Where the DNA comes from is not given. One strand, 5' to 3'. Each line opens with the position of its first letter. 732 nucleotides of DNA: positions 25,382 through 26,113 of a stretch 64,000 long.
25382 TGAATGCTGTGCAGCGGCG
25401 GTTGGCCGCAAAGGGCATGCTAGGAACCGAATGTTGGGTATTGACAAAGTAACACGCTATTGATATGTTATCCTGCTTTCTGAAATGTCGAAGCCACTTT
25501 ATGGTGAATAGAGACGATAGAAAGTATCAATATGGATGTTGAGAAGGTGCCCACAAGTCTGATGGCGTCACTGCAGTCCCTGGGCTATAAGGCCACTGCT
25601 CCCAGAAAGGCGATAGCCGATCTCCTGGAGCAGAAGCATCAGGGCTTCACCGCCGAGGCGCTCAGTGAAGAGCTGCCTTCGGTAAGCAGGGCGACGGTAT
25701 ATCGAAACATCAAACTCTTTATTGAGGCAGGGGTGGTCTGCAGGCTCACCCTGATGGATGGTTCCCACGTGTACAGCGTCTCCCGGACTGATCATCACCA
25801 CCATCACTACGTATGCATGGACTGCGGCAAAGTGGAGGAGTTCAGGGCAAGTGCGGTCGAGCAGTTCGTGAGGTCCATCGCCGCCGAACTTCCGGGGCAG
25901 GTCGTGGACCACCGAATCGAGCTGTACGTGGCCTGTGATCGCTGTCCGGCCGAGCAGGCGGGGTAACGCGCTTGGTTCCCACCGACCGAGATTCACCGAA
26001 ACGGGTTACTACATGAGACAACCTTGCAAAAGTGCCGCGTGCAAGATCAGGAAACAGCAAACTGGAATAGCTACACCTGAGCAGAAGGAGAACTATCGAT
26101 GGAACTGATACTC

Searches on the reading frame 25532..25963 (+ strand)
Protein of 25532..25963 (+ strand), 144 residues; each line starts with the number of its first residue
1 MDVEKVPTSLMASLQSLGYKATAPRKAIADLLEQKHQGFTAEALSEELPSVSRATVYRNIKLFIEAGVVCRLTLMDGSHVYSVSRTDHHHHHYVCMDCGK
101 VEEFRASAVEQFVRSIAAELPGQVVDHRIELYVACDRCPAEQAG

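Call 3: search_protein_families(library=pfam, proteins=[window:25532-25963:+], max_evalue=1)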
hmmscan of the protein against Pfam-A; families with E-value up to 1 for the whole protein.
window:25532-25963:+ (144 aa): 10 families
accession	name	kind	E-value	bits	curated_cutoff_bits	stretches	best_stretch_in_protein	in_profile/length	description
PF01475.25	FUR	-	8.2e-28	97.4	23.1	1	17-132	2-121/121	Ferric uptake regulator family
PF08279.18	HTH_11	-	1e-05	25.8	25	1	26-67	3-43/55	HTH domain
PF12840.13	HTH_20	-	1.3e-05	25.5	27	1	25-69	6-48/51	Helix-turn-helix domain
PF13384.12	HTH_23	-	0.0015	18.8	24.6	1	27-68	9-46/50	Homeodomain-like domain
PF11287.13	DUF3088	-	0.022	15.1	26.4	0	21-56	50-85/112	Protein of unknown function (DUF3088)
PF13551.12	HTH_29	-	0.046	14.3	28.1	1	51-76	24-46/64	Winged helix-turn helix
PF08271.17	Zn_Ribbon_TF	-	0.068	13.2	29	1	86-104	13-31/43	TFIIB zinc-binding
PF21476.4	PF0610-like_N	-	0.078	13.7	33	1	25-61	3-36/50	PF0610-like, N-terminal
PF01978.25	TrmB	-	0.12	12.7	25.6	1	30-71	16-54/68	Sugar-specific transcriptional regulator TrmB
PF25213.1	HVO_A0261_N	-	0.12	12.7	35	1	39-71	25-56/86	HVO_A0261 N-terminal domain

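Call 4: search_protein_families(library=ncbifam, proteins=[window:25532-25963:+], max_evalue=1)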
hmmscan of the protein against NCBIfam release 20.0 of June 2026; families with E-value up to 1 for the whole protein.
window:25532-25963:+ (144 aa): 16 families
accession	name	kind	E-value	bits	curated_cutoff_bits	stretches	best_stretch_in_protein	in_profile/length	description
NF051892.1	TransRegFurBacil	equivalog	8.6e-23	81.1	220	1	11-142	9-147/149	ferric iron uptake transcriptional regulator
NF006999.0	PRK09462.1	equivalog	8e-21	74.2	146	1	13-137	7-135/148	ferric iron uptake transcriptional regulator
NF052545.1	TransRegPerRClab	equivalog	2.2e-16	60.1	180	1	14-139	8-135/138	transcriptional regulator PerR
NF051891.1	TransRegFurHelico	equivalog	4.8e-16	59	200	1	9-139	13-146/148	ferric iron uptake transcriptional regulator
NF047462.1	FUR_perox_PerRA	exception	4.7e-14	53.1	200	1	14-102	12-102/142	peroxide-responsive transcriptional repressor PerRA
NF045678.1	TransRegIrrA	equivalog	4.5e-11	42.8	150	1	9-109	8-111/138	iron response transcriptional regulator IrrA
NF045677.1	FeRespRegIrr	equivalog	4.2e-10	39.8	170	1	13-103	3-96/127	Fur family transcriptional regulator Irr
NF047406.1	TransRegPerRTherm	equivalog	3.8e-09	36.9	200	1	22-140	7-127/130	manganese-dependent transcriptional regulator PerR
NF008646.0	PRK11639.1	equivalog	4.4e-08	33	167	1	44-139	51-147/171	zinc uptake transcriptional repressor Zur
NF005061.0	PRK06474.1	equivalog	0.00098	19.1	121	1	27-70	16-58/178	hypothetical protein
NF053606.1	Sta1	subfamily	0.0036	17.4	80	1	31-71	28-66/100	Sta1 family transcriptional regulator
NF047461.1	FUR_perox_PerRB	exception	0.013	15.4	250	1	11-124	18-129/143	peroxide-responsive transcriptional repressor PerRB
TIGR00084.2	ruvA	equivalog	0.053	13.1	85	1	8-46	161-199/202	Holliday junction branch migration protein RuvA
NF033577.2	transpos_IS481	equivalog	0.053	13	224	1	34-138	72-157/284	IS481 family transposase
NF040939.2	trans_reg_lrs14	equivalog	0.054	13.5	90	1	31-72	29-69/103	Lrs14 family HTH-type transcriptional regulator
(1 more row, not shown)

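Call 61: search_solved_structures(query=window:25532-25963:+, max_evalue=0.001, show_alignments=0)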
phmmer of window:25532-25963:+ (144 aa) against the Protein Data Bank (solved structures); distinct sequences matched with E-value up to 0.001: 24.
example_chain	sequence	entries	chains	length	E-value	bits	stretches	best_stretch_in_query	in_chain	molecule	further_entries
2w57_A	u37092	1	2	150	3.9e-20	75.8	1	13-136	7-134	FERRIC UPTAKE REGULATION PROTEIN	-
8j6w_A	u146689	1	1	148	3.9e-18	69.3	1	13-136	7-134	Ferric uptake regulation protein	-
2fe3_A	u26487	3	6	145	1.9e-17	67.1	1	11-140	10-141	Peroxide operon regulator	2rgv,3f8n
5nbc_A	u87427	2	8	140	2.7e-16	63.4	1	13-139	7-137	Ferric uptake regulation protein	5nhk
3mwm_A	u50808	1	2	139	3.2e-16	63.2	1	20-141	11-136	Putative metal uptake regulation protein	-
7vo0_G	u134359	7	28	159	7.6e-16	61.9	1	20-141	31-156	Putative metal uptake regulation protein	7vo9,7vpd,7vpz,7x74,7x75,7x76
1mzb_A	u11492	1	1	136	1e-15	61.5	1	13-134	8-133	ferric uptake regulation protein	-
5fd6_A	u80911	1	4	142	1.7e-15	60.9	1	16-132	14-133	Ferric uptake regulation protein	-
5fd5_A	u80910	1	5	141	1.7e-15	60.8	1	16-133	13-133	Ferric uptake regulation protein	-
9ire_A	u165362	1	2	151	6.1e-15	59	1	12-140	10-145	Ferric uptake regulation protein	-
2o03_A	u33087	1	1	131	7.8e-14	55.4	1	16-138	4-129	probable Zinc uptake regulation protein FurB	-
6h1c_A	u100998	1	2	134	6.6e-13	52.4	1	13-134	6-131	Ferric uptake regulation protein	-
6d57_A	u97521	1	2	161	4.3e-12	49.8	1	14-142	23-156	Ferric uptake regulation protein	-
4ets_A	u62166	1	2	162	4.4e-12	49.8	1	14-142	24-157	Ferric uptake regulation protein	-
4raz_A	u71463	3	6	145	1.3e-11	48.3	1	16-132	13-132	DNA-binding transcriptional dual regulator of siderophore biosynthesis and transport(Fur f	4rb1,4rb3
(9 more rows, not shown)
